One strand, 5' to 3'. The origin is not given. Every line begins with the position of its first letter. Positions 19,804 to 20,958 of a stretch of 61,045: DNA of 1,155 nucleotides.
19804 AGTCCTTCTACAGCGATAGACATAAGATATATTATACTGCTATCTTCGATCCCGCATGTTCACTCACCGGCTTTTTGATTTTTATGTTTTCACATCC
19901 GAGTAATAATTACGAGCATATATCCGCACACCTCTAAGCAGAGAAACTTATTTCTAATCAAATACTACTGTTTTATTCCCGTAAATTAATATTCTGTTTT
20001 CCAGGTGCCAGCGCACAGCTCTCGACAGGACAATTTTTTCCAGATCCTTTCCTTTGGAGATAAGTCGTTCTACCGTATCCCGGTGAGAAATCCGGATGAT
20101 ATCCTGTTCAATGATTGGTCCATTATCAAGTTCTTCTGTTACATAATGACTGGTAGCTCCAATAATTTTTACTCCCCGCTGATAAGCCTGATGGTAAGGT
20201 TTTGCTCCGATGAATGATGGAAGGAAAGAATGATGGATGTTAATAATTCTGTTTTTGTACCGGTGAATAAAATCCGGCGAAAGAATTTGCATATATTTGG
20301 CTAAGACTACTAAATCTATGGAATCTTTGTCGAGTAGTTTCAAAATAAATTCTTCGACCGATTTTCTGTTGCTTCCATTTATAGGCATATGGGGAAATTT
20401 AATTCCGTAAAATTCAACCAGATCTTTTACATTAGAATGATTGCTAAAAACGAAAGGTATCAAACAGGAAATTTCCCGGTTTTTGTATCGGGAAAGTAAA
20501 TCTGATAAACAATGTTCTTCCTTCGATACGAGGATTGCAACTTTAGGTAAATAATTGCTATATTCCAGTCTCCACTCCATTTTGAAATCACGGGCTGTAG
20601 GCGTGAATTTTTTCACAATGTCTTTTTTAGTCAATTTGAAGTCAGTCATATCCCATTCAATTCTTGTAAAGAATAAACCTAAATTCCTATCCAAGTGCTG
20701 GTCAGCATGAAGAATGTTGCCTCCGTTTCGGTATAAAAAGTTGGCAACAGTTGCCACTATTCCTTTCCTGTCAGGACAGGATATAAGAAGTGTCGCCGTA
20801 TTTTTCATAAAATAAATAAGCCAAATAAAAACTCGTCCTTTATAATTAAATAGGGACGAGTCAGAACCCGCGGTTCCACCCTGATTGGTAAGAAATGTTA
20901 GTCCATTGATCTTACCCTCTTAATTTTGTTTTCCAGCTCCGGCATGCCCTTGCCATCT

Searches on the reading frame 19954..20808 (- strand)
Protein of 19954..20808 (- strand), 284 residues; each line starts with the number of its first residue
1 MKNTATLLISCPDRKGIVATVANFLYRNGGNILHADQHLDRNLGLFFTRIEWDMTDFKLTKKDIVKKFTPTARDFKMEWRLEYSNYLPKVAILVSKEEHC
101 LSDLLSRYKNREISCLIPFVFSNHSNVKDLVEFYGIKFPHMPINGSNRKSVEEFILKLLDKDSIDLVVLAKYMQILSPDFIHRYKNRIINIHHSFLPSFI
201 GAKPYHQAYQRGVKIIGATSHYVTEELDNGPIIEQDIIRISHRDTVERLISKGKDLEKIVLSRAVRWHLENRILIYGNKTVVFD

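Call 7: search_protein_families(library=ncbifam, proteins=[window:19954-20808:-])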
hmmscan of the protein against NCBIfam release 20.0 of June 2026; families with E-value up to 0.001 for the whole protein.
window:19954-20808:- (284 aa): 7 families
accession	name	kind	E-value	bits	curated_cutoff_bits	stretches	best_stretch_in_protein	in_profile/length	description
NF004684.0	PRK06027.1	subfamily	1.3e-121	405.7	223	1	2-283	4-285/286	formyltetrahydrofolate deformylase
TIGR00655.1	PurU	equivalog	4.2e-119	397.3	285.95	1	6-283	2-280/280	formyltetrahydrofolate deformylase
TIGR00639.1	PurN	equivalog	4.4e-36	124.2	150.1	1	89-273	2-189/192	phosphoribosylglycinamide formyltransferase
TIGR00460.1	fmt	equivalog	2.6e-17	62.9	201.5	1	147-258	64-174/315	methionyl-tRNA formyltransferase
NF005414.0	PRK06988.1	equivalog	3.2e-11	42.8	316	1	159-265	73-179/311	formyltransferase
NF005998.1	PRK08125.1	equivalog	5.1e-09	35.1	777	1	164-265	76-177/649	bifunctional UDP-4-amino-4-deoxy-L-arabinose formyltransferase/UDP-glucuronic acid oxidase ArnA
NF005755.0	PRK07579.1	equivalog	8.4e-06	25.8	238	1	165-263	67-162/245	dTDP-4-amino-4,6-dideoxyglucose formyltransferase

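Call 9: find_encoding_contigs(protein=window:19954-20808:-, flank=3000, max_places=6)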
Protein window:19954-20808:- (284 aa): 5 contigs read that carry it; 4 places shown.
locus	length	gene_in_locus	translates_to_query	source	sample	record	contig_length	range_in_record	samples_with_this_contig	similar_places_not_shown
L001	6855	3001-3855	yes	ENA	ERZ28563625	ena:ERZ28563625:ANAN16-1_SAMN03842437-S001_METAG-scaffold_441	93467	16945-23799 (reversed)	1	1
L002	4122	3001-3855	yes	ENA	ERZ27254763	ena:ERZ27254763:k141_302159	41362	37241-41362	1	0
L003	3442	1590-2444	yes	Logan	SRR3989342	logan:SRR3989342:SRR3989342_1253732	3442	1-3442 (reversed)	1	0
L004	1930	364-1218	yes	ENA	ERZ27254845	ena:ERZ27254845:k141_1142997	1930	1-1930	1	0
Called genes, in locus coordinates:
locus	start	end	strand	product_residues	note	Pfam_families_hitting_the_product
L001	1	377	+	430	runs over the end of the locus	-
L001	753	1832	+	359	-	PF00953:Glycos_transf_4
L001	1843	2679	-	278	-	PF08308:PEGA (weak), PF08239:SH3_3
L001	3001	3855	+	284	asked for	PF01842:ACT, PF00551:Formyl_trans_N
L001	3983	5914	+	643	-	-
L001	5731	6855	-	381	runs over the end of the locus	PF07690:MFS_1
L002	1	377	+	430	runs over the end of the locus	-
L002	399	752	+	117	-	-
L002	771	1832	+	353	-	PF00953:Glycos_transf_4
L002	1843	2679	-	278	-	PF08308:PEGA (weak), PF08239:SH3_3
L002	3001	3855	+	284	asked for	PF01842:ACT, PF00551:Formyl_trans_N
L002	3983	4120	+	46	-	?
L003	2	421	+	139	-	?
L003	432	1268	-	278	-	PF08308:PEGA (weak), PF08239:SH3_3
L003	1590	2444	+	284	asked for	PF01842:ACT, PF00551:Formyl_trans_N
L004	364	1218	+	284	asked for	PF01842:ACT, PF00551:Formyl_trans_N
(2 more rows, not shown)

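Call 10: find_related_loci(query=window:19954-20808:-, collection=genome_contigs, flank=2500)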
Query window:19954-20808:- (284 aa) in genome_contigs; peptide patterns used: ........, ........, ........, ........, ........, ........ (x = any residue, [..] = any of these).
600 stretches matched a pattern (row limit reached: there are more); 579 encode a relative of the query (tblastn E <= 1e-3); the best 80 are kept; 80 distinct loci.
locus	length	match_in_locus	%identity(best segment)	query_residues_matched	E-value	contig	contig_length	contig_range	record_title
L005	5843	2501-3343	63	4-284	5e-129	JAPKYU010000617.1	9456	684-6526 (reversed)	MAG: Acidobacteria bacterium isolate LacPavin_0920_SED5_MAG_65_11 LacPavin_0920_SED5_scaffold_2316116, whole genome shot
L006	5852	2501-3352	60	1-284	3e-123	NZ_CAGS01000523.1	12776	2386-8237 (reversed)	Nitrolancea hollandica Lb, whole genome shotgun sequence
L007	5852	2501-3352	62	1-284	1e-122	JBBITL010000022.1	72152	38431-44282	MAG: Solibacteraceae bacterium isolate BR1S70218_bin_396 NODE_241_length_72152_cov_5.686395, whole genome shotgun sequen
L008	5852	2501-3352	61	1-284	2e-122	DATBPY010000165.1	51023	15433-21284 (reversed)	MAG TPA_asm: Methylophilaceae bacterium isolate SMAG_U4089 k141_274962, whole genome shotgun sequence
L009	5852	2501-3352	63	1-284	9e-123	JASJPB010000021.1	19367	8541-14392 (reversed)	MAG: Sulfuricellaceae bacterium isolate MAG_148 NODE_1217_length_19367_cov_19.267968, whole genome shotgun sequence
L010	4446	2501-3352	61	1-284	2e-122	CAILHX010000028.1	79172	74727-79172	MAG: uncultured Methylophilaceae bacterium isolate AM-lipid-02-D5_bin-0398 genome assembly, contig: bin-0398:28/56, whol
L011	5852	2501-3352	61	1-284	5e-122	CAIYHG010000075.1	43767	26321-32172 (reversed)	MAG: uncultured Acidobacteriia bacterium isolate MJ-time_bin-8942 genome assembly, contig: bin-8942:075/200, whole genom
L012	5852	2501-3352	61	1-284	4e-122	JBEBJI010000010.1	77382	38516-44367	MAG: Methylotenera sp. isolate SF2_5 NODE_115_length_77382_cov_8.984861, whole genome shotgun sequence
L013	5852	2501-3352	61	1-284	5e-122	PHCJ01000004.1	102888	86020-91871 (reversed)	MAG: Betaproteobacteria bacterium HGW-Betaproteobacteria-22 08E140C01_10kDa_scaffold_70, whole genome shotgun sequence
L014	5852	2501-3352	63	1-284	3e-122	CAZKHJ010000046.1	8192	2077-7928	MAG TPA_asm: uncultured Sulfuricella sp. isolate binchicken_co326_84 genome assembly, contig: NODE_4770_length_8192_cov_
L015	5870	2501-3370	60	1-284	6e-122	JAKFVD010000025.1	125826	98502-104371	MAG: Methylotenera sp. isolate D2_Bin_10 D2_0000028, whole genome shotgun sequence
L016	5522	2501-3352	61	1-284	6e-122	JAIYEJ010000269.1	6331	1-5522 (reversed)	MAG: Methylotenera sp. isolate H1_MAG_00063 pond_H1_MAG_00063_000000000227, whole genome shotgun sequence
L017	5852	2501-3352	60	1-284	6e-122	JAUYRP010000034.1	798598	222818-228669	MAG: Methylophilus sp. isolate C5_maxbin.038 C5_k141_87726, whole genome shotgun sequence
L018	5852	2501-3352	61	1-284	7e-122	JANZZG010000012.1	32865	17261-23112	MAG: Methylophilaceae bacterium isolate SKW116 k141_80070, whole genome shotgun sequence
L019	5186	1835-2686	62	1-284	1e-121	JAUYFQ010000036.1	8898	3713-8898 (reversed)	MAG: Sulfuricellaceae bacterium isolate C21_metabat.bin.21_sub C21_k141_118694, whole genome shotgun sequence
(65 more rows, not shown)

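Call 12: find_homologous_proteins(query=window:19954-20808:-, max_evalue=1e-60)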
Query window:19954-20808:- (284 aa): 7964 proteins with E <= 1e-60 among 8000 candidates; the best 120 are listed.
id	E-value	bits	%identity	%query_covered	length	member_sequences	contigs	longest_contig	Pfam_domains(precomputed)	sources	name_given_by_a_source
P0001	1.0e-188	643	100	100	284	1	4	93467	PF00551.25,PF01842.32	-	-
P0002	3.3e-187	638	99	100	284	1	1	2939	PF00551.25,PF01842.32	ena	-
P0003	5.6e-172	588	92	100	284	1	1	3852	PF00551.25,PF01842.32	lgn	-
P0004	1.4e-169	581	91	100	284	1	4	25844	PF00551.25,PF01842.32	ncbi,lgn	-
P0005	2.9e-166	570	89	100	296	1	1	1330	PF00551.25,PF01842.32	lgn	-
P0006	4.0e-166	569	90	100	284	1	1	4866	PF00551.25,PF01842.32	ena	-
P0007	4.9e-163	559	90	97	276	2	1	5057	PF00551.25,PF01842.32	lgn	-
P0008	1.9e-144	498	77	100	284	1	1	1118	PF00551.25,PF01842.32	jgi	jgi:formyltetrahydrofolate deformylase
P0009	4.6e-128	444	68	100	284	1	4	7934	PF00551.25,PF01842.32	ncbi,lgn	-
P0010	1.6e-127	443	68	100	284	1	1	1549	PF00551.25,PF01842.32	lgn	-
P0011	3.5e-124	432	68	100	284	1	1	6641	PF00551.25,PF01842.32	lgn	-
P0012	6.3e-124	431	67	100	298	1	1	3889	PF00551.25,PF01842.32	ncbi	-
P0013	3.1e-122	425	66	100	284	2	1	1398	PF00551.25,PF01842.32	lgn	-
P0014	6.1e-122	424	67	100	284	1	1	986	PF00551.25,PF01842.32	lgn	-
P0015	5.2e-121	421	65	100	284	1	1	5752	PF00551.25,PF01842.32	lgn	-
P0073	1.4e-116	407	83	76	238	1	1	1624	PF00551.25,PF01842.32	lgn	-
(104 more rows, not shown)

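Call 14: find_encoding_contigs(protein=P0004, flank=4000, max_places=3)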
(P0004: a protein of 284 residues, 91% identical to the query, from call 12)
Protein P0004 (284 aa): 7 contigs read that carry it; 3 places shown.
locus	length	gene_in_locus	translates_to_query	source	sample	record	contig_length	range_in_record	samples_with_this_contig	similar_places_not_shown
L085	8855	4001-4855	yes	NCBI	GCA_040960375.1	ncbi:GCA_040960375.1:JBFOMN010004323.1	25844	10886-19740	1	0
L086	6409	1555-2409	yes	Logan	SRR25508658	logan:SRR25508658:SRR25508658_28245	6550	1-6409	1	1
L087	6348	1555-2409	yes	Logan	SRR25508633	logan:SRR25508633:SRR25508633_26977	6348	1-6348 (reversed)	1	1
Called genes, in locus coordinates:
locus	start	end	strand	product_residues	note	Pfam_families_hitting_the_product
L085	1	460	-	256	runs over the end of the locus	PF00181:Ribosomal_L2_N, PF03947:Ribosomal_L2_C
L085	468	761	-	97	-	PF00276:Ribosomal_L23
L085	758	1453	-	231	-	PF00573:Ribosomal_L4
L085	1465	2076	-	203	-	PF00297:Ribosomal_L3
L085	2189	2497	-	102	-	PF00338:Ribosomal_S10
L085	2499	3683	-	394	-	PF00009:GTP_EFTU, PF03144:GTP_EFTU_D2, PF03143:GTP_EFTU_D3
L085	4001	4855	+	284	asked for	PF01842:ACT (weak), PF00551:Formyl_trans_N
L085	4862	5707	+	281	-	PF00583:Acetyltransf_1, PF18014:Acetyltransf_18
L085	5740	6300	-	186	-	PF01936:NYN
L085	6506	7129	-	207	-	PF00657:Lipase_GDSL, PF13472:Lipase_GDSL_2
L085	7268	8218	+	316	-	PF01066:CDP-OH_P_transf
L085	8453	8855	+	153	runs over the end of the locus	PF03734:YkuD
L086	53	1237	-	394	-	PF00009:GTP_EFTU, PF03144:GTP_EFTU_D2, PF03143:GTP_EFTU_D3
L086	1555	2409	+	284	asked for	PF01842:ACT (weak), PF00551:Formyl_trans_N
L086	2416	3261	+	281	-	PF00583:Acetyltransf_1, PF18014:Acetyltransf_18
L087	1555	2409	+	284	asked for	PF01842:ACT (weak), PF00551:Formyl_trans_N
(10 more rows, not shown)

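Call 15: find_encoding_contigs(protein=P0003, flank=2000, max_places=2)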
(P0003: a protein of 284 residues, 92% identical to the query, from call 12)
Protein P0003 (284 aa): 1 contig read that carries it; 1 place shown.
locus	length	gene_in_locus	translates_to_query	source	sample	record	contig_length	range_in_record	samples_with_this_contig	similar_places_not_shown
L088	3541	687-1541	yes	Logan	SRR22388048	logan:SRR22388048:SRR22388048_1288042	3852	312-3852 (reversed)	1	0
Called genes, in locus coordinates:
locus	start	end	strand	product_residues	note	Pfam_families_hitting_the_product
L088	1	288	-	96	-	?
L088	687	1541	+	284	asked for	PF01842:ACT, PF00551:Formyl_trans_N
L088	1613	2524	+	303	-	PF14257:DUF4349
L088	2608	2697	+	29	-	-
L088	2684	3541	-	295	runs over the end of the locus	PF04655:APH_6_hur, PF01636:APH (weak)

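Call 16: find_encoding_contigs(protein=P0006, flank=2000, max_places=2)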
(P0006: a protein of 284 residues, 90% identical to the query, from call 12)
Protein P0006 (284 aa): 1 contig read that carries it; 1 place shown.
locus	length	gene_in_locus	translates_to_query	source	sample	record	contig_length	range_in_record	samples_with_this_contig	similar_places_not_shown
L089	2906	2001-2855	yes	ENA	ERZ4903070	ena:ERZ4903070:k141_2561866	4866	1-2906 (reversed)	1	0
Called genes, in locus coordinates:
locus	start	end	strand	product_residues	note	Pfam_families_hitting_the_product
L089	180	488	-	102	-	PF00338:Ribosomal_S10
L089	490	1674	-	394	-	PF00009:GTP_EFTU, PF03144:GTP_EFTU_D2, PF03143:GTP_EFTU_D3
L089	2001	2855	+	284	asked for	PF01842:ACT, PF00551:Formyl_trans_N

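Call 17: find_encoding_contigs(protein=P0007, flank=2000, max_places=2)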
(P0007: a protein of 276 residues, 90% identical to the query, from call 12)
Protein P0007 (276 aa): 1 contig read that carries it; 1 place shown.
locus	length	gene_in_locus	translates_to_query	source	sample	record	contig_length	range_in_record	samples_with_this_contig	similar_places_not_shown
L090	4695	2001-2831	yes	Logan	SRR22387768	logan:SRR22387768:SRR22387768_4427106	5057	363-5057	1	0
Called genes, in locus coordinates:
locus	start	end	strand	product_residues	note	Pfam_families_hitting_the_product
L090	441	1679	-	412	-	PF00535:Glycos_transf_2 (faint)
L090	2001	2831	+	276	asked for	PF01842:ACT (weak), PF00551:Formyl_trans_N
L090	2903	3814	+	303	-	PF14257:DUF4349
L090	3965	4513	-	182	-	-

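Call 18: find_encoding_contigs(protein=P0009, flank=2000, max_places=3)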
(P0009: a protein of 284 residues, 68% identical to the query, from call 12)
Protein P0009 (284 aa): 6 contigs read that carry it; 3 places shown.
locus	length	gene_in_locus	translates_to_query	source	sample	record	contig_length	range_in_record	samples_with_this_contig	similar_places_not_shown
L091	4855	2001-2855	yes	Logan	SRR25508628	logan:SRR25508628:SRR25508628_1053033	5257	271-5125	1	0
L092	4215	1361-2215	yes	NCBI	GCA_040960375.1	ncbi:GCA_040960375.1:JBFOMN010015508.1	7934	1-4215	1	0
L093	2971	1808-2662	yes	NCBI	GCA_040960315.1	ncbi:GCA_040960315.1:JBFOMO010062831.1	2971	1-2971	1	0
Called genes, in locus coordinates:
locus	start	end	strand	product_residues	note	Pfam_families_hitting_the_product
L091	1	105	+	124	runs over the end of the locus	?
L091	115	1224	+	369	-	PF13167:GTP-bdg_N, PF16360:GTP-bdg_M, PF01926:MMR_HSR1, PF02421:FeoB_N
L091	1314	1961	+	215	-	-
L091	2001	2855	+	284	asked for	PF01842:ACT, PF00551:Formyl_trans_N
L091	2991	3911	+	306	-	-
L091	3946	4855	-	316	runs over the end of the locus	PF01018:GTP1_OBG, PF01926:MMR_HSR1, PF02421:FeoB_N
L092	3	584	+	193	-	?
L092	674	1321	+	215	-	-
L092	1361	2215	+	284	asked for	PF01842:ACT, PF00551:Formyl_trans_N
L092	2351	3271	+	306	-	-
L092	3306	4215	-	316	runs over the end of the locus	PF01018:GTP1_OBG, PF01926:MMR_HSR1, PF02421:FeoB_N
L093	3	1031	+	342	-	?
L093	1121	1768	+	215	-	-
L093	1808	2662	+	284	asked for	PF01842:ACT, PF00551:Formyl_trans_N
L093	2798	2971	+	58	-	?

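Call 21: find_encoding_contigs(protein=P0008, flank=2000, max_places=2)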
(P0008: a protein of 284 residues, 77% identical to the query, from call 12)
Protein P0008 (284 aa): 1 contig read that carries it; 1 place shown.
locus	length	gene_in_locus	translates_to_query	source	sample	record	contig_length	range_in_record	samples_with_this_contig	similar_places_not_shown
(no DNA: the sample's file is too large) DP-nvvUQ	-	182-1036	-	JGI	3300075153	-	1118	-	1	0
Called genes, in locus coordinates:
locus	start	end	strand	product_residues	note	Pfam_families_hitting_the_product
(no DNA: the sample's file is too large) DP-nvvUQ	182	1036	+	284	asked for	PF01842:ACT, PF00551:Formyl_trans_N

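Call 22: find_encoding_contigs(protein=P0073, flank=2000, max_places=2)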
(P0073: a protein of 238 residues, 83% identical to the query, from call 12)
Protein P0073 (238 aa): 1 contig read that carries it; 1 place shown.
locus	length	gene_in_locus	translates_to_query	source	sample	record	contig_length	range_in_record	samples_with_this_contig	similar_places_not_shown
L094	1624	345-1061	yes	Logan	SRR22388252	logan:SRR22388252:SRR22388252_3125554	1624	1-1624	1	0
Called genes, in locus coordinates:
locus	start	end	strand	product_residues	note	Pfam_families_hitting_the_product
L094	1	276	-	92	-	?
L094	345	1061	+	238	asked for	PF01842:ACT (weak), PF00551:Formyl_trans_N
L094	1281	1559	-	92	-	PF12441:CopG_antitoxin (weak)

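Call 23: find_encoding_contigs(protein=P0011, flank=2000, max_places=2)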
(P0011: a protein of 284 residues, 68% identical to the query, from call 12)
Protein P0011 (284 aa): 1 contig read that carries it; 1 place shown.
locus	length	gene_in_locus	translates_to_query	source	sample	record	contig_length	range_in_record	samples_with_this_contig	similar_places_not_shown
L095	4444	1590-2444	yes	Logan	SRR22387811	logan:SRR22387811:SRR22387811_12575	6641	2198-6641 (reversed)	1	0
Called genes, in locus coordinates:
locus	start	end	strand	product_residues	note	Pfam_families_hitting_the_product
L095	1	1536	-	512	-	?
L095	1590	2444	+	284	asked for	PF01842:ACT (weak), PF00551:Formyl_trans_N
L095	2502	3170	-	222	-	PF20803:PaaX_M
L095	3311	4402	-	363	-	PF13401:AAA_22 (weak), PF00004:AAA, PF07724:AAA_2 (faint), PF07728:AAA_5, PF22667:Lon_lid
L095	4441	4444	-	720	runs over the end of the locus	PF01138:RNase_PH, PF03725:RNase_PH_C (weak), PF01138:RNase_PH, PF00013:KH_1, PF00575:S1, PF23459:S1_RRP5 (weak)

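Call 24: find_encoding_contigs(protein=P0012, flank=2000, max_places=2)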
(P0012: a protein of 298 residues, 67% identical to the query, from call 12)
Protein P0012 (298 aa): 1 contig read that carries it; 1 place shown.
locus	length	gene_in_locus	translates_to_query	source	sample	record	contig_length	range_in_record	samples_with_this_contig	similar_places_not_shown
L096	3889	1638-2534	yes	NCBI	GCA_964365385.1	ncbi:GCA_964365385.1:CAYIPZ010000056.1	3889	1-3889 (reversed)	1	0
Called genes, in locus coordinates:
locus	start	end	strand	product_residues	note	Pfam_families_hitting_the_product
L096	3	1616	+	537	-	?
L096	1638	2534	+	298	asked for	PF01842:ACT, PF00551:Formyl_trans_N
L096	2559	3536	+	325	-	PF01207:Dus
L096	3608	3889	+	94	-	?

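Call 82: list_cluster_members(proteins=[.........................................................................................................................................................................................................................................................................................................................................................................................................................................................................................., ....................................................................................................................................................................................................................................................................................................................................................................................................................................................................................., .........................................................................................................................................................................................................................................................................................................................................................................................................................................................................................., P0241, P0242, P0004])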
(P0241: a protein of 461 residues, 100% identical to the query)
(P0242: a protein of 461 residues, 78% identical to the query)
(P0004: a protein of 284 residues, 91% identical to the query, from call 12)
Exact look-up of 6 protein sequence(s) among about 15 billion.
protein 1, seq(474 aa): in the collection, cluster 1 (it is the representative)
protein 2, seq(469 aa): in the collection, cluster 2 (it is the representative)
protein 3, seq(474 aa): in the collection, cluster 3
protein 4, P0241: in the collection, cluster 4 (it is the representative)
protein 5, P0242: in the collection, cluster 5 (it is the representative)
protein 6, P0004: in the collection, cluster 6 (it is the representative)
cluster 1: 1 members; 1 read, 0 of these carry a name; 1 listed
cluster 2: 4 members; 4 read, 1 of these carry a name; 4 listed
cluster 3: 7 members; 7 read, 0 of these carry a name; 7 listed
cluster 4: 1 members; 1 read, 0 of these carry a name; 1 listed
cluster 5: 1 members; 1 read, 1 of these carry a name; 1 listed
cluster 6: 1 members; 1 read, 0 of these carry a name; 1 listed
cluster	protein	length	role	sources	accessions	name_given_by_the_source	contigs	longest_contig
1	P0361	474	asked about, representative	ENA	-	-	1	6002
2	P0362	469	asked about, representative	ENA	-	-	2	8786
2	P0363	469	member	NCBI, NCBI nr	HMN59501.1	MAG TPA: glycine--tRNA ligase [Anaerolinea sp.] | glycine--tRNA ligase [Anaerolinea sp.]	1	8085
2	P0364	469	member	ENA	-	-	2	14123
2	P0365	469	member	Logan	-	-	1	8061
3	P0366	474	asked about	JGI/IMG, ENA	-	-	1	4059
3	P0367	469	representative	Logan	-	-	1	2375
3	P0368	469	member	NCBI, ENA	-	-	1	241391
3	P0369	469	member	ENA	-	-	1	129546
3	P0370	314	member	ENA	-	-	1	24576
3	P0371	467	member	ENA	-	-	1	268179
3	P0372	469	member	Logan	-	-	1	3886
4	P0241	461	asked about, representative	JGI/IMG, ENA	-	-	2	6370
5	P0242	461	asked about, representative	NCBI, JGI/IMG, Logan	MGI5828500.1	MAG: glycine--tRNA ligase [Patescibacteria group bacterium] | glycyl-tRNA synthetase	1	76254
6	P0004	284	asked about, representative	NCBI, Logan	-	-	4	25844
